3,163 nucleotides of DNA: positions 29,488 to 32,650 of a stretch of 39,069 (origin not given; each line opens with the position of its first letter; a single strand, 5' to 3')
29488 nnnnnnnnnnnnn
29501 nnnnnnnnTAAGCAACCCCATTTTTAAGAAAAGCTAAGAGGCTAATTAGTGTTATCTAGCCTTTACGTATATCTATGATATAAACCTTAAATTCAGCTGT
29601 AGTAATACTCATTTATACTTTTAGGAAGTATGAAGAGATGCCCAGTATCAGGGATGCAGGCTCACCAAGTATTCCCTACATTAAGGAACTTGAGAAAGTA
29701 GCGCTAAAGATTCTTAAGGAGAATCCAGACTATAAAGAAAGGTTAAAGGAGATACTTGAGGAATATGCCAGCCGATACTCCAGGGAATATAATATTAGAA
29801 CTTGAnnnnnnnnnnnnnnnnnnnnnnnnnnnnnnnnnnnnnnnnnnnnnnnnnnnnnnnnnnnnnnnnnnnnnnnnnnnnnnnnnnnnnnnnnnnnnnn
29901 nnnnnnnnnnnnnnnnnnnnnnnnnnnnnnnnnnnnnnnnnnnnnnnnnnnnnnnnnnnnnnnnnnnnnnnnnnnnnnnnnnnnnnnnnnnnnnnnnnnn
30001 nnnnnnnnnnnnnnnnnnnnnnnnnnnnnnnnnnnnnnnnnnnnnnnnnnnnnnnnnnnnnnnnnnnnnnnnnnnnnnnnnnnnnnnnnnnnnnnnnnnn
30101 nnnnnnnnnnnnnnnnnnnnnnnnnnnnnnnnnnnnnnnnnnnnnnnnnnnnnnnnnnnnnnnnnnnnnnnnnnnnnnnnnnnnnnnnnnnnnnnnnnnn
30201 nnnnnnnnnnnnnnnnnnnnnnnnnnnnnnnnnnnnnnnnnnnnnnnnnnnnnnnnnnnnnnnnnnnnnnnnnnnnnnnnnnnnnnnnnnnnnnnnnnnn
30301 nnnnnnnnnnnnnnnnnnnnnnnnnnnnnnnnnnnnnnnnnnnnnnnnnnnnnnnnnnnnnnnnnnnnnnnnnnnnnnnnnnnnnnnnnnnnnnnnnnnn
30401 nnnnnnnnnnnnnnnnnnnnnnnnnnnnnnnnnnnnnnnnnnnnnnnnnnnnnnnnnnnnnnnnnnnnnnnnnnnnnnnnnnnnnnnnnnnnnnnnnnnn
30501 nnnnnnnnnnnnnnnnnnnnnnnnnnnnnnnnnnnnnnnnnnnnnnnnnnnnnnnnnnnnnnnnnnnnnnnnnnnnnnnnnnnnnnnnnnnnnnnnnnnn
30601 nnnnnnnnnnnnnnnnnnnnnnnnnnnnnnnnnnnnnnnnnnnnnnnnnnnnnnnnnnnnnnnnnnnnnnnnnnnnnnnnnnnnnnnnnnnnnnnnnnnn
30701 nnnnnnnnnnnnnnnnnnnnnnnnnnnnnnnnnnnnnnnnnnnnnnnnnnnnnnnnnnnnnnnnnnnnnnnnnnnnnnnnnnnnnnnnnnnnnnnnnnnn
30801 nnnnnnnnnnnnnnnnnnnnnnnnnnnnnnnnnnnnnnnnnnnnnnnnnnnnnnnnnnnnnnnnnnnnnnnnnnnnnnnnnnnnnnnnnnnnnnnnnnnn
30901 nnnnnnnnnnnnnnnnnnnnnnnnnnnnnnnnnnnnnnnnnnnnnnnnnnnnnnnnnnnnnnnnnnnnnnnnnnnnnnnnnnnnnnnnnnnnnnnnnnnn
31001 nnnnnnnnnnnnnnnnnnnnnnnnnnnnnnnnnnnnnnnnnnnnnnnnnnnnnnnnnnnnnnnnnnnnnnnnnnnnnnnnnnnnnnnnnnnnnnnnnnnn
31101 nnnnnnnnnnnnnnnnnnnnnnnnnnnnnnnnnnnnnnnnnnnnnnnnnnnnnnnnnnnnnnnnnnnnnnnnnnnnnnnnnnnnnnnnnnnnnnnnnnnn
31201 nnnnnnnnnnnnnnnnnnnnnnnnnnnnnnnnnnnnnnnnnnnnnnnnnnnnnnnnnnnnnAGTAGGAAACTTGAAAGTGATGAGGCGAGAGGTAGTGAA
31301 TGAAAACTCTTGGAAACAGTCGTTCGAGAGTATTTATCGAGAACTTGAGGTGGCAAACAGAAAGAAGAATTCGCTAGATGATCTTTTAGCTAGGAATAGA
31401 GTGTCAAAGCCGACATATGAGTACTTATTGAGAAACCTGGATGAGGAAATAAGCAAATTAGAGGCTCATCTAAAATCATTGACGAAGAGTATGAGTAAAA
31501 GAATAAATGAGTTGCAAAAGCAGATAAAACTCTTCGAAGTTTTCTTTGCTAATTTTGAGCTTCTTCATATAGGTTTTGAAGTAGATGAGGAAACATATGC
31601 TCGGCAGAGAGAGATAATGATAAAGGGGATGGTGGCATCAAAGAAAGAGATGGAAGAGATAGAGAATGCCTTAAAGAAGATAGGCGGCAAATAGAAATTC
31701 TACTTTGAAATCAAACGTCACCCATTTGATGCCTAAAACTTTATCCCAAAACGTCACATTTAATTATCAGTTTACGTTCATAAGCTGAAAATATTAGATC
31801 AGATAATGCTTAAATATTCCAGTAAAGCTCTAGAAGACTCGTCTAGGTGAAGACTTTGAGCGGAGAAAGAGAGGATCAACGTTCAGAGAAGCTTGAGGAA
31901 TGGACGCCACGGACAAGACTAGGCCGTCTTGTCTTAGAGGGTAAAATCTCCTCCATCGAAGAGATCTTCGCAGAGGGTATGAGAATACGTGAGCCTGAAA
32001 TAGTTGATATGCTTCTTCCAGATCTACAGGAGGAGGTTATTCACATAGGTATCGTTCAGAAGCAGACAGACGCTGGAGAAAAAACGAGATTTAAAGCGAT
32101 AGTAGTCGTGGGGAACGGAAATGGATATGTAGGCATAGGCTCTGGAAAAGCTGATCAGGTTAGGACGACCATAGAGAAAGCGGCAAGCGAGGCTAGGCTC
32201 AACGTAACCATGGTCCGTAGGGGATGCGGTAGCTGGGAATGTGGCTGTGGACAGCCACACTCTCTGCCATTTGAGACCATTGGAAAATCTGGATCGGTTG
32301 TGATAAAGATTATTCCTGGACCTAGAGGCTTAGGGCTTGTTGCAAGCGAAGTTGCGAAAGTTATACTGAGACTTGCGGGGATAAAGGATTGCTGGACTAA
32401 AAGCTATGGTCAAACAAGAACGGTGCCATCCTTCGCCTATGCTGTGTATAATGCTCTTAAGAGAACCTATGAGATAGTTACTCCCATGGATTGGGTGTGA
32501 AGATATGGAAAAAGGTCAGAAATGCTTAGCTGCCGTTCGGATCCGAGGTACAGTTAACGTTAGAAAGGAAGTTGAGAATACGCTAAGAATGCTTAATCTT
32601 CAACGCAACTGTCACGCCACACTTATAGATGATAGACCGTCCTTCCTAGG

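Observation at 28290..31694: Candidate undescribed module: 2 x RHH-domain proteins, SMC/Rad50-like ABC ATPase, coiled-coil partner and giant palindrome, wedged in front of a truncated spc operon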

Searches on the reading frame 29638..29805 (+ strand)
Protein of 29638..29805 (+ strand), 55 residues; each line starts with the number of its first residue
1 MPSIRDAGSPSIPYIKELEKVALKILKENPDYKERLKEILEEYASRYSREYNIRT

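Call 3: search_protein_families(library=pfam, proteins=[window:29638-29805:+], max_evalue=1)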
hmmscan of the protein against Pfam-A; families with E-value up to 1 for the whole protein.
window:29638-29805:+ (55 aa): 6 families
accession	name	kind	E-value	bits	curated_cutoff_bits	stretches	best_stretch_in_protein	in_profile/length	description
PF00170.26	bZIP_1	-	0.062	13.9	27.6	1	14-45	27-58/64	bZIP transcription factor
PF07247.17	AATase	-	0.073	12.1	22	1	13-45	80-114/500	Alcohol acetyltransferase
PF08897.16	DUF1841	-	0.081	13.5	24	1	15-50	22-57/135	Domain of unknown function (DUF1841)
PF18905.5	DUF5661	-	0.1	13.4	27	1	19-40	42-63/65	Protein of unknown function (DUF5661)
PF17544.7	DUF5460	-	0.14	11.6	25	1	8-48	306-349/375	Family of unknown function (DUF5460)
PF12098.13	DUF3574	-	0.19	12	25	1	14-50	54-90/103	Protein of unknown function (DUF3574)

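Call 4: search_protein_families(library=ncbifam, proteins=[window:29638-29805:+], max_evalue=1)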
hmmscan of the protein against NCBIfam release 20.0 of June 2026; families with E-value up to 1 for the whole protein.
window:29638-29805:+ (55 aa): 0 families

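Call 5: search_protein_families(library=padloc, proteins=[window:29638-29805:+], max_evalue=1)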
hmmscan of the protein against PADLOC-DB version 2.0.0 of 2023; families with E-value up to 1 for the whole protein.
window:29638-29805:+ (55 aa): 0 families

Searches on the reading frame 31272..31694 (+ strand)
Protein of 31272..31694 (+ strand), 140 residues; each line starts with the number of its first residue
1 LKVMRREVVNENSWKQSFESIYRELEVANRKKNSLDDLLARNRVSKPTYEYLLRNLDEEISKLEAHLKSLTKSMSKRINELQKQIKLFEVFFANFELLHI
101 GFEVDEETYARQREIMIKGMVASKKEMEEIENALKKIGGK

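Call 3: search_protein_families(library=pfam, proteins=[window:31272-31694:+], max_evalue=1)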
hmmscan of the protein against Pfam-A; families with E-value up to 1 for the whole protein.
window:31272-31694:+ (140 aa): 16 families
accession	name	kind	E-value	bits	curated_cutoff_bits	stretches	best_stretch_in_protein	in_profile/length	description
PF18822.6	CdvA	-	2.8e-12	47.2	30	1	32-137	3-108/123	CdvA-like coiled-coil domain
PF16746.10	BAR_3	-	0.0057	16.8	31.7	1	52-135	16-84/235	BAR domain of APPL family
PF07334.18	IFP_35_N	-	0.0084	16.6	23.2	1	55-87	11-43/76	Interferon-induced 35 kDa protein (IFP 35) N-terminus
PF03105.24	SPX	-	0.0099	16.4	27.8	1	41-88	135-176/340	SPX domain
PF05701.16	WEMBL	-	0.018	14.2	35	1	46-136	221-311/562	Weak chloroplast movement under blue light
PF19340.5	GCP6_N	-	0.021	14.3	23.3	1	18-88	19-87/315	Gamma-tubulin complex component 6 N-terminus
PF06825.17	HSBP1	-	0.03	14.6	28.6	1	50-86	8-44/51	Heat shock factor binding protein 1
PF07195.17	FliD_C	-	0.058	13.2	25.4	1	24-90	166-229/236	Flagellar hook-associated protein 2 C-terminus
PF05873.17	Mt_ATP-synt_D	-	0.083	13.2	27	1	6-88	56-120/154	ATP synthase D chain, mitochondrial (ATP5H)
PF15960.10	DUF4763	-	0.087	12.5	30.1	1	41-83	193-235/236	Domain of unknown function (DUF4763)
PF20719.2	Med16_C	-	0.1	13.3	21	1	78-129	4-56/123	Mediator complex subunit 16, C-terminal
PF18572.7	T6PP_N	-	0.12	12.8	25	1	3-85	23-96/99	Trehalose-6-phosphate phosphatase N-terminal helical bundle domain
PF22075.2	DUF6939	-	0.12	12.5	27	1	32-66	102-137/167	Family of unknown function (DUF6939)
PF03233.18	Cauli_AT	-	0.21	11.9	24.8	1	16-86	90-159/163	Aphid transmission protein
PF16326.10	ABC_tran_CTD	-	0.36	11.5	32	1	53-76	10-33/69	ABC transporter C-terminal domain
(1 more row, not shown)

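Call 4: search_protein_families(library=ncbifam, proteins=[window:31272-31694:+], max_evalue=1)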
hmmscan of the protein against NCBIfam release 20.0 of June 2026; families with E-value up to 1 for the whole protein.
window:31272-31694:+ (140 aa): 10 families
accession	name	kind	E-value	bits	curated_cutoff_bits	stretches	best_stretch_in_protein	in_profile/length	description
NF041007.1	cell_div_CdvA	equivalog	7e-10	38.7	350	1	5-137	60-192/235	cell division protein CdvA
NF004434.0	PRK05771.3-3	equivalog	0.0097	14.4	777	1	54-138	228-304/686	V-type ATP synthase subunit I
NF008513.0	PRK11432.1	equivalog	0.024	13.5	496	1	39-91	147-192/351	ferric ABC transporter ATP-binding protein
NF045829.1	UU052_fam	exception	0.031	13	210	1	13-108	511-610/662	MSC_0620 family F1-like ATPase-associated subunit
NF033459.1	DksA_like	equivalog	0.038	14.3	105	1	67-138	3-74/113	RNA polymerase-binding protein DksA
NF045995.1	MAG0865_DivIVA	hypoth_equivalog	0.055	13.6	55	1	52-84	35-67/69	MAG0865 family DivIVA-related protein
TIGR04211.1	SH3_and_anchor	equivalog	0.078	12.6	65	1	3-85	53-134/198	TIGR04211 family SH3 domain-containing protein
NF045487.1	ASRP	equivalog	0.09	11.3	300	1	7-90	339-422/593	archaea-specific SMC-related protein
NF033930.1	pneumo_PspA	exception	0.12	11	850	1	34-136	251-348/659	pneumococcal surface protein A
TIGR00831.1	a_cpa1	equivalog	0.14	10.7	279.6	1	3-88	403-486/525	Na+/H+ antiporter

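Call 5: search_protein_families(library=padloc, proteins=[window:31272-31694:+], max_evalue=1)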
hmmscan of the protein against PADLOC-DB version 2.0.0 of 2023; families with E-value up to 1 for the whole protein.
window:31272-31694:+ (140 aa): 3 families
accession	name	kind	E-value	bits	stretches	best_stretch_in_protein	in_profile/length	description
PDLC04975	PDC-S26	-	0.003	14.9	1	35-87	188-239/351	-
PDLC03859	LmuB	-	0.011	12.9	1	12-135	349-469/611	-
PDLC04142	capH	-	0.013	14.6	1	17-88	31-98/103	capH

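Call 30: find_homologous_proteins(query=window:31272-31694:+, max_evalue=0.001)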
Query window:31272-31694:+ (140 aa): 3 proteins with E <= 0.001 among 22 candidates.
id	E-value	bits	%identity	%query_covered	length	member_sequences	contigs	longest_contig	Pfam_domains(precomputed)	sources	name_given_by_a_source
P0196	2.3e-80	285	100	100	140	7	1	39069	PF18822.8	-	-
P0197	5.8e-67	242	90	94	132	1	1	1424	PF18822.8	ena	-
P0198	1.3e-53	198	73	93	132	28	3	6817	PF18822.8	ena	-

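Call 86: search_protein_representatives(alignment_id=A7)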
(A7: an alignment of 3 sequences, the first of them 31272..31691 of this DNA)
Query: 3 sequences, 132 profile positions. Proteins with E-value up to 0.001 (for the whole library): 247; up to 1e-10: 156; up to 1e-30: 6. The best 150 are listed.
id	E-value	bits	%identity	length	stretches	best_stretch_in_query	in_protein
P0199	1.5e-38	148.2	-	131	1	4-129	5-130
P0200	1.2e-35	138.9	-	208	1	4-129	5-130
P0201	3.9e-34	134.0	-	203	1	4-131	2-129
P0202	5.3e-33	130.3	-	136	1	4-131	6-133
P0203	1.4e-31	125.7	-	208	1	4-129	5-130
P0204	4.1e-31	124.2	-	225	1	5-128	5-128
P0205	3.0e-30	121.4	-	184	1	6-129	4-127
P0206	7.5e-30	120.1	-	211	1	5-127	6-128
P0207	1.7e-29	119.0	-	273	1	5-130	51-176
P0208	3.7e-28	114.7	-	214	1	4-130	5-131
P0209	1.5e-27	112.6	-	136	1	4-128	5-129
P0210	3.2e-27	111.6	-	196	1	8-129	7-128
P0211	5.5e-27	110.9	-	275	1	5-125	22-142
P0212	3.2e-26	108.4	-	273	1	5-127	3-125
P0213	4.8e-26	107.8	-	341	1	5-128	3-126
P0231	8.7e-23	97.3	-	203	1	11-129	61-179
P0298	1.2e-16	77.4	-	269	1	5-128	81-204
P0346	4.9e-12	62.5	-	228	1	5-117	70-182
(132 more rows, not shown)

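Call 87: list_cluster_members(proteins=[P0199, P0200, P0201, P0202, P0204, P0207, P0209, P0231, P0298, P0346])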
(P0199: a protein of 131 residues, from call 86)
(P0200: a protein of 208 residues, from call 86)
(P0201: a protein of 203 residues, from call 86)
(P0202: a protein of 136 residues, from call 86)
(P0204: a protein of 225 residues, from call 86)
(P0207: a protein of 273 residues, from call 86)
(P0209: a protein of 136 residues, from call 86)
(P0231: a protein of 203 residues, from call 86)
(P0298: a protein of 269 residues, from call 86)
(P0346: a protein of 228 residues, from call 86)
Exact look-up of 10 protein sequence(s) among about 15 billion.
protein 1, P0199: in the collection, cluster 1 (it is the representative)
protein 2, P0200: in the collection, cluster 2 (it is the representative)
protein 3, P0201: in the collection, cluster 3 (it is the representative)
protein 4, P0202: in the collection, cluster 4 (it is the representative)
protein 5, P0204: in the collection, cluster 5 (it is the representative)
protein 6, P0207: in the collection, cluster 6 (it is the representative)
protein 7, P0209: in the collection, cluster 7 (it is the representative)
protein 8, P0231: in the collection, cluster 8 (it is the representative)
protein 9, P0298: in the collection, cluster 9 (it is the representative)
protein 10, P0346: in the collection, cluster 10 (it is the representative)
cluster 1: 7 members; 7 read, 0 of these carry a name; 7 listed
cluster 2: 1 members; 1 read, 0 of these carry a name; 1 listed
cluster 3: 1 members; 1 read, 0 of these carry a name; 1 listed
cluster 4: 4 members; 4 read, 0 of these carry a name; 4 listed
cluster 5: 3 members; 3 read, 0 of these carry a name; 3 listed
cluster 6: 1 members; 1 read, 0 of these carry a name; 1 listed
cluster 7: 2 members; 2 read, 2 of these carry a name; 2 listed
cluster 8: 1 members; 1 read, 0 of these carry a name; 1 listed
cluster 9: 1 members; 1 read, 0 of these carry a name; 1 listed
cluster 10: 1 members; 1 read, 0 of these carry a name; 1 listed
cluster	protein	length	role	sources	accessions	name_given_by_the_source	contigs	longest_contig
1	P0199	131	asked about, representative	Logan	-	-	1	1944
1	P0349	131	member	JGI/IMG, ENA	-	-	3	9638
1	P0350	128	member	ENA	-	-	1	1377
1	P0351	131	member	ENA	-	-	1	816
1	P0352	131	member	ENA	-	-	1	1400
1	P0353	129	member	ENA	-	-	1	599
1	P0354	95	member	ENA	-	-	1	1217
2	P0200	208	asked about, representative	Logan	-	-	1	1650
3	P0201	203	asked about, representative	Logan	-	-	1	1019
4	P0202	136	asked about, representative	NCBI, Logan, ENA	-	-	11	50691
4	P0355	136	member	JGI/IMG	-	-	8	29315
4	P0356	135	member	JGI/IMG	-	-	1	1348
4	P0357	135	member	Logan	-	-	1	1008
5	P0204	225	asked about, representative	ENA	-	-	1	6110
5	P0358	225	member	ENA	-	-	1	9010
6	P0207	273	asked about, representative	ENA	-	-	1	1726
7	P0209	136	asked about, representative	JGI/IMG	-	chromosome segregation ATPase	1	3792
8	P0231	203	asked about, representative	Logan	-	-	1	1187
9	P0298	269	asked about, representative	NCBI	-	-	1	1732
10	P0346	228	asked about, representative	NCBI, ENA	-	-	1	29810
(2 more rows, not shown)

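Call 89: search_protein_families(library=pfam, alignment_id=A8, max_evalue=0.001)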
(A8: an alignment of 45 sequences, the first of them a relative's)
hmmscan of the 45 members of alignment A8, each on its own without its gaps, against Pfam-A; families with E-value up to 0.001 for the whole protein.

A. member 1, P0199 (131 aa): 1 family
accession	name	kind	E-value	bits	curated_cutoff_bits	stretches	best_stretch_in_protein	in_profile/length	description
PF18822.6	CdvA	-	2.1e-13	50.8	30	1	24-130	2-108/123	CdvA-like coiled-coil domain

B. families by the number of members that match (of 45 scanned): 6 families
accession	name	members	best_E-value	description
PF18822.6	CdvA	45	4.6e-16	CdvA-like coiled-coil domain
PF05120.17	GvpG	3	0.00065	Gas vesicle protein G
PF02095.21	Extensin_1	2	8.2e-12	Extensin-like protein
PF13758.11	Prefoldin_3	1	0.00023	Prefoldin subunit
PF07195.17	FliD_C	1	0.00055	Flagellar hook-associated protein 2 C-terminus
PF04513.17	Baculo_PEP_C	1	0.00074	Baculovirus polyhedron envelope protein, PEP, C terminus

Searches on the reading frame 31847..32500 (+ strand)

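Call 3: search_protein_families(library=pfam, proteins=[window:31847-32500:+], max_evalue=1)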
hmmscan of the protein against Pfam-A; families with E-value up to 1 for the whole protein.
window:31847-32500:+ (217 aa): 4 families
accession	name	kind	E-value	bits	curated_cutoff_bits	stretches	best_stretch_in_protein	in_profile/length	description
PF00333.26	Ribosomal_S5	-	8.8e-24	83.8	27.1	1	60-124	1-65/65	Ribosomal protein S5, N-terminal domain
PF03719.21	Ribosomal_S5_C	-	1.9e-19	69.3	21.5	1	146-209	1-63/71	Ribosomal protein S5, C-terminal domain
PF16048.10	Antimicrobial23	-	0.12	12.5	25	1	182-187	6-11/17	Frog antimicrobial peptide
PF22644.2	BsNagA_N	-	0.36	11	27.4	1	92-107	18-33/50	BsNagA composite domain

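Call 4: search_protein_families(library=ncbifam, proteins=[window:31847-32500:+], max_evalue=1)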
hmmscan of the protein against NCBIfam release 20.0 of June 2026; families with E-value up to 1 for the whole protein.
window:31847-32500:+ (217 aa): 3 families
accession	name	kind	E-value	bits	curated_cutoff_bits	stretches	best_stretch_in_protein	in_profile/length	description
NF003125.0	PRK04044.1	equivalog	7.3e-95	316.5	252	1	13-216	4-207/213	30S ribosomal protein S5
TIGR01020.1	uS5_euk_arch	equivalog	1.1e-91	306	181.65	1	14-216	3-205/212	30S ribosomal protein S5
TIGR01021.1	rpsE_bact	equivalog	2.1e-24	86.1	164.05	1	59-206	3-139/156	30S ribosomal protein S5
